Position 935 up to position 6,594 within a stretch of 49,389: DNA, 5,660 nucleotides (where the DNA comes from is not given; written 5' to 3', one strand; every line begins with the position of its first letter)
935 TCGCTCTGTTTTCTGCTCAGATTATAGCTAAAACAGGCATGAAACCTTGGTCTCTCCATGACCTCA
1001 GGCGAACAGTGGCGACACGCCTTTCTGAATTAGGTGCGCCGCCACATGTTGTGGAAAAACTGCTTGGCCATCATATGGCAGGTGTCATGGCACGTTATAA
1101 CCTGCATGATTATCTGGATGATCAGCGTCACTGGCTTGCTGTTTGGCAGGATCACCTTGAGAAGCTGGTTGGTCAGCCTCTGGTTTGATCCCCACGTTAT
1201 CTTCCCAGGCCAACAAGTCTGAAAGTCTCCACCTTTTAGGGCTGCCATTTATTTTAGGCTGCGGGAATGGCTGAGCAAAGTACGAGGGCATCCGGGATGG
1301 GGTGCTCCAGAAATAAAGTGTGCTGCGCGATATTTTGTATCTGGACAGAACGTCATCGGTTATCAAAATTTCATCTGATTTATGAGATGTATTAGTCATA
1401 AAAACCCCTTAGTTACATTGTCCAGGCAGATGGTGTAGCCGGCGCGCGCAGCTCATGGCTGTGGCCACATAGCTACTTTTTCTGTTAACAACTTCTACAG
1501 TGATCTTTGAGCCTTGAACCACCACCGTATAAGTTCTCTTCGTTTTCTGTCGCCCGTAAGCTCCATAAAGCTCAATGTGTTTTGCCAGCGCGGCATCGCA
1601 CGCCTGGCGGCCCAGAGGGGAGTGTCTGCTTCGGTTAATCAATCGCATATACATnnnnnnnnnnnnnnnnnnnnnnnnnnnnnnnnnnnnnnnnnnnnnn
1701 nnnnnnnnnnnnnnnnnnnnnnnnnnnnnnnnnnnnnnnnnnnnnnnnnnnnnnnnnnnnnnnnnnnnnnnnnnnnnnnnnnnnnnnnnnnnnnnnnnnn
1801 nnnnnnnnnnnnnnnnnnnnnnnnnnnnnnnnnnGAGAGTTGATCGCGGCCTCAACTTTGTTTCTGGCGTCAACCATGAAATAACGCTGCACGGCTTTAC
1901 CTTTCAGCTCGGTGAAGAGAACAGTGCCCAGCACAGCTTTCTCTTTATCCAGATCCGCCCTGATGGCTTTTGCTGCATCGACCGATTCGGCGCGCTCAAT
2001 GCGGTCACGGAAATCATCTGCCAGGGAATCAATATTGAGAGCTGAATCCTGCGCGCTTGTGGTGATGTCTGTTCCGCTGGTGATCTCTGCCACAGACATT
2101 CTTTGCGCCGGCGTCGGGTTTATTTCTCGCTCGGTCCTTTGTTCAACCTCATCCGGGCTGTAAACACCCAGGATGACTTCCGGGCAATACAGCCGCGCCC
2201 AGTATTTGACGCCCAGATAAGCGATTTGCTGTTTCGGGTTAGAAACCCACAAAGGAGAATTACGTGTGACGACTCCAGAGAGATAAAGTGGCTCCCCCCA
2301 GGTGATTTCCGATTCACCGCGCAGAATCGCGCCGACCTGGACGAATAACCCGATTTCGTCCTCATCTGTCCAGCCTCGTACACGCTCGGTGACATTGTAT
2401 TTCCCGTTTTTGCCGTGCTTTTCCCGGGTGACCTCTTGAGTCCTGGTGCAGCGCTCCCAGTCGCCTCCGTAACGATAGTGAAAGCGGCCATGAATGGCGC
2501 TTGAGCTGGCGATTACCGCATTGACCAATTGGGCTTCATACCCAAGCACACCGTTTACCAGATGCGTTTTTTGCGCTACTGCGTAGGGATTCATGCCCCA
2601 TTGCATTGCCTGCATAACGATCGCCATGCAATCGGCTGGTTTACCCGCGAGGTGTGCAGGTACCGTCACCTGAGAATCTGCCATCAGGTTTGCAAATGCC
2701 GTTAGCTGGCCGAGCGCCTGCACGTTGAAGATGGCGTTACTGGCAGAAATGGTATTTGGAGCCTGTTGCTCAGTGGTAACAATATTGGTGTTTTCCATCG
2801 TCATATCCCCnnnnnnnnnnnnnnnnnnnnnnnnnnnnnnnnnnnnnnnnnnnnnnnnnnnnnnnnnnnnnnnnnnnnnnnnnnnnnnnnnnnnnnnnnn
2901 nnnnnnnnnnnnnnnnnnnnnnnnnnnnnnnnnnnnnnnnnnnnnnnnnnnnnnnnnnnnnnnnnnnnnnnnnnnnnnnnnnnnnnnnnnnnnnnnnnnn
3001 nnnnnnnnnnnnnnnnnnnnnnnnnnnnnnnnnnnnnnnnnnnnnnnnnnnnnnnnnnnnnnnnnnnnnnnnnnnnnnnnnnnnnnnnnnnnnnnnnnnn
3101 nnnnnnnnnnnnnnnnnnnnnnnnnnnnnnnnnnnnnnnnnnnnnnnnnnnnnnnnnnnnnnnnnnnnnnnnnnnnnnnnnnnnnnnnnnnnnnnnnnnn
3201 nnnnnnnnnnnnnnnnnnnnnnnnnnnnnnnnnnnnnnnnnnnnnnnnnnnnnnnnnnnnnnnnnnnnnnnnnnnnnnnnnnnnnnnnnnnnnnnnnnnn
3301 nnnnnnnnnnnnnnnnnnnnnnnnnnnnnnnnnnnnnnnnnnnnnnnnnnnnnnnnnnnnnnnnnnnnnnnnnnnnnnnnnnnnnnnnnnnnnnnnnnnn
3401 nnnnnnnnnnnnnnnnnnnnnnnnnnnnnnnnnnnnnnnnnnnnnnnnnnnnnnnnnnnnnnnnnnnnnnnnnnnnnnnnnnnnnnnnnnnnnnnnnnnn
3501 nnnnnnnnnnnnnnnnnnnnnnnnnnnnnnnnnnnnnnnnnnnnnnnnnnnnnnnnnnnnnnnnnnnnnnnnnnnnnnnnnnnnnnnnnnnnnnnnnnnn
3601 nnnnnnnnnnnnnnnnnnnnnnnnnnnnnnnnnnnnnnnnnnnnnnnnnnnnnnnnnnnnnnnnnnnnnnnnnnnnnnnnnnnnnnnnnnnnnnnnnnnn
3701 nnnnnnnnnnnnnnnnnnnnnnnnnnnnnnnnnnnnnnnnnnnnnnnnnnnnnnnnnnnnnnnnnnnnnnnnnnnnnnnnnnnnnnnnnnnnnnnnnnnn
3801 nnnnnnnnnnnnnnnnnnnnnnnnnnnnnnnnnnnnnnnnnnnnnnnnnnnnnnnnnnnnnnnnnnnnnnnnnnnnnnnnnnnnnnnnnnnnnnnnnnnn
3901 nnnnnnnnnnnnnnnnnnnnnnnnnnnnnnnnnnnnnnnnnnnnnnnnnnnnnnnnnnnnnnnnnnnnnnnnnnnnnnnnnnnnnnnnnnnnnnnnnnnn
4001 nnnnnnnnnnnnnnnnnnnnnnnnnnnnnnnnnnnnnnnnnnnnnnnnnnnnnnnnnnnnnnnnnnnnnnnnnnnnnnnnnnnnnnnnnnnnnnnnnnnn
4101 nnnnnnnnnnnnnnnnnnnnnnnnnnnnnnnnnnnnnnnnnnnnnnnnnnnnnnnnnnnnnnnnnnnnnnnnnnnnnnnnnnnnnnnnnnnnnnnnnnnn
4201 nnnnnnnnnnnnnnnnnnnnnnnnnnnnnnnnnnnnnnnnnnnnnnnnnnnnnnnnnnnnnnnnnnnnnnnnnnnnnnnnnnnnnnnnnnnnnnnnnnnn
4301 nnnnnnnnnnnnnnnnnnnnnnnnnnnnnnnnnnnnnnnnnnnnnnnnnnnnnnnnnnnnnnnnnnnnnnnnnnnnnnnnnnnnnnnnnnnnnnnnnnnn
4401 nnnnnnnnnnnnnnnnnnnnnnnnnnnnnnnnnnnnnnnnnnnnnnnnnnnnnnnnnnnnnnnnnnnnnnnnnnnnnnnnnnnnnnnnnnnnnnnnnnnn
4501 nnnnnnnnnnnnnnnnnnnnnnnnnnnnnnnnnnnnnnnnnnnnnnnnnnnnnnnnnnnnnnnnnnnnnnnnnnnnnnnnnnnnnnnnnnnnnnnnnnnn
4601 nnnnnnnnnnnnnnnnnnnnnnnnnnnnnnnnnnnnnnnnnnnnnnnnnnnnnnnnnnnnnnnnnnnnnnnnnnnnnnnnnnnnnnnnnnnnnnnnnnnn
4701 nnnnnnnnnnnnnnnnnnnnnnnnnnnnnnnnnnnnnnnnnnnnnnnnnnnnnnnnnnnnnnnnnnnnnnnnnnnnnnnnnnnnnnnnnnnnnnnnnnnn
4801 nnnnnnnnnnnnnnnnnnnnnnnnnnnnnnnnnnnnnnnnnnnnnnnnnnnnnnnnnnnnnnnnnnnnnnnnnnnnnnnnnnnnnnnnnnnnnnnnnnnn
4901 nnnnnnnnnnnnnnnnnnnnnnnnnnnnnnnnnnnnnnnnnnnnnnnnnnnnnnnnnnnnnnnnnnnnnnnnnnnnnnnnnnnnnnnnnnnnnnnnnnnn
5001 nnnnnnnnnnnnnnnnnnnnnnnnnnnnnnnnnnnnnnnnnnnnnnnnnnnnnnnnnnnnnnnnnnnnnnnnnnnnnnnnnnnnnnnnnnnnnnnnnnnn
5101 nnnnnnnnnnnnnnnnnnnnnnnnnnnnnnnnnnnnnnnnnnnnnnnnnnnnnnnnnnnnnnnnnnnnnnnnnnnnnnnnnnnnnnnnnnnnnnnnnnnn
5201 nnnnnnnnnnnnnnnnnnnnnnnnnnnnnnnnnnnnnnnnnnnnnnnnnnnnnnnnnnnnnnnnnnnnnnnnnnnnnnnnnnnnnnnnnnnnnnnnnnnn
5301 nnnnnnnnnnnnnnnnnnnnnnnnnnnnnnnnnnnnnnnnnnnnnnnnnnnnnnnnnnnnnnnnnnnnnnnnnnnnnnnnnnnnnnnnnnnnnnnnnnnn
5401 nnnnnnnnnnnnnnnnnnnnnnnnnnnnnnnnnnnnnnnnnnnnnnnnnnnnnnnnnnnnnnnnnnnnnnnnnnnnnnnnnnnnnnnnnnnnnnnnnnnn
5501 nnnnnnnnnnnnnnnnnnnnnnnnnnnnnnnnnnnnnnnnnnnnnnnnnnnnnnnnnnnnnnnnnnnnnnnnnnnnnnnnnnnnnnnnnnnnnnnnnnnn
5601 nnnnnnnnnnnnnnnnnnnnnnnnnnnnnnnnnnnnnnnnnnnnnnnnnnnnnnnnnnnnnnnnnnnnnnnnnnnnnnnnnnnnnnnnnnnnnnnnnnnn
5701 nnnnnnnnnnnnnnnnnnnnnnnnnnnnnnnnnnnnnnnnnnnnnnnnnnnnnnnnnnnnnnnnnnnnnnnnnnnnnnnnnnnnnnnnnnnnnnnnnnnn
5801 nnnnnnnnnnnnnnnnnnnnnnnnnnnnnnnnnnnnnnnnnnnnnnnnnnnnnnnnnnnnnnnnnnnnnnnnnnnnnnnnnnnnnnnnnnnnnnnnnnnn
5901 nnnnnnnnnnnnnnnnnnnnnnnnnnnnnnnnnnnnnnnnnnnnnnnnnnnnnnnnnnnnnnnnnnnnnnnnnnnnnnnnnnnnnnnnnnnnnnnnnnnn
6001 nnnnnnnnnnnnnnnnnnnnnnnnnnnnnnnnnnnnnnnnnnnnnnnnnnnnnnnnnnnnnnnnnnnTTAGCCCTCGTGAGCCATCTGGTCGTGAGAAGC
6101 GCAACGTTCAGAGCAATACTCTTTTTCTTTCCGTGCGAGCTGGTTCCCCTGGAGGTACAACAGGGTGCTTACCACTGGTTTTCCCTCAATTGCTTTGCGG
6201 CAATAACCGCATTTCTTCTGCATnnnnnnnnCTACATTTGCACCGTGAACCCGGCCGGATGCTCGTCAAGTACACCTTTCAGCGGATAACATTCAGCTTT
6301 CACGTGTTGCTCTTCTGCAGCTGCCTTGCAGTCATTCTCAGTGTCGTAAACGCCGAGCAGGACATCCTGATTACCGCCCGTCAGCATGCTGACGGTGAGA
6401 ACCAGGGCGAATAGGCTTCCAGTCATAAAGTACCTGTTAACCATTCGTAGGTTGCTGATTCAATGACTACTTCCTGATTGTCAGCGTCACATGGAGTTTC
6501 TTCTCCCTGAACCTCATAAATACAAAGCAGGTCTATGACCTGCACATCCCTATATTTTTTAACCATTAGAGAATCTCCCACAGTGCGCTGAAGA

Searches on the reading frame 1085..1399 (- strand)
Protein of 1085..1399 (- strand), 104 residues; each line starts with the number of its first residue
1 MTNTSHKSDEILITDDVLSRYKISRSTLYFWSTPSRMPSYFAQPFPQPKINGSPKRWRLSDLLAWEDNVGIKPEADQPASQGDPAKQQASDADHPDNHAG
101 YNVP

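Call 15: search_protein_families(library=phrogs, proteins=[window:1085-1399:-], max_evalue=0.001)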
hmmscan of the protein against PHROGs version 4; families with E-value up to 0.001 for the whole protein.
window:1085-1399:- (104 aa): 3 families
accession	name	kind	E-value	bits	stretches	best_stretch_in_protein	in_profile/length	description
phrog_1553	-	integration and excision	1.4e-30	105.7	1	8-72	1-65/65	excisionase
phrog_4745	-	DNA, RNA and nucleotide metabolism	5.5e-08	33.6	1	3-72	23-90/107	DNA binding protein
phrog_66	-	integration and excision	0.0001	23.1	1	2-90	84-164/412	excisionase and transcriptional regulator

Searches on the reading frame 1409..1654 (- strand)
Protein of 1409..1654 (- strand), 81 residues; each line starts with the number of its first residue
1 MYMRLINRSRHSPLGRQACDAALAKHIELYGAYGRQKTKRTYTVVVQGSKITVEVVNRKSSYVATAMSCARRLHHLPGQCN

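Call 15: search_protein_families(library=phrogs, proteins=[window:1409-1654:-], max_evalue=0.001)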
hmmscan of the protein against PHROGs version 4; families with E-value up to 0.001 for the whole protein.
window:1409-1654:- (81 aa): 1 family
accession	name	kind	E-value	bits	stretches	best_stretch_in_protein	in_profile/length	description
phrog_1852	-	unknown function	3.1e-39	133.9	1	3-81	1-79/79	-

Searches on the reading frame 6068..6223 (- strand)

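Call 3: search_protein_families(library=pfam, proteins=[window:6068-6223:-], max_evalue=0.01)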
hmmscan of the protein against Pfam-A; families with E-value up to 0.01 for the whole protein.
window:6068-6223:- (51 aa): 2 families
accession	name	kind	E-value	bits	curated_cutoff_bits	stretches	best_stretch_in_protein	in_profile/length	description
PF24461.1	DUF7576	-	0.0037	17.5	27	1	3-43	18-56/60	Family of unknown function (DUF7576)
PF02069.22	Metallothio_Pro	-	0.0095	16.5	33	1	28-45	21-38/51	Prokaryotic metallothionein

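Call 4: search_protein_families(library=phrogs, proteins=[window:6068-6223:-], max_evalue=0.001)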
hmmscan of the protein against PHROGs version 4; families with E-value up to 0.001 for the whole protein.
window:6068-6223:- (51 aa): 2 families
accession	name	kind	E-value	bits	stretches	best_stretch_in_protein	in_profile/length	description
phrog_1520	-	unknown function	3.5e-27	95.1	1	1-51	2-53/53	-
phrog_6751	-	unknown function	1.4e-14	55.2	1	4-50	46-93/94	-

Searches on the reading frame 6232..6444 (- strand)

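Call 3: search_protein_families(library=pfam, proteins=[window:6232-6444:-], max_evalue=0.01)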
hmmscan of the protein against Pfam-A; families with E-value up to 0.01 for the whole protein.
window:6232-6444:- (70 aa): 1 family
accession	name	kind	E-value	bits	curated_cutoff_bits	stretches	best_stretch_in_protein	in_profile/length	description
PF07358.16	DUF1482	-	1.9e-18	66.5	25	1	11-61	1-52/57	Protein of unknown function (DUF1482)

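Call 4: search_protein_families(library=phrogs, proteins=[window:6232-6444:-], max_evalue=0.001)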
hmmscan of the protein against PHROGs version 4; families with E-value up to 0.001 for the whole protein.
window:6232-6444:- (70 aa): 1 family
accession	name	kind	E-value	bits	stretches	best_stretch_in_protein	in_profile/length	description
phrog_1092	-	unknown function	3.2e-26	92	1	10-65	3-62/63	-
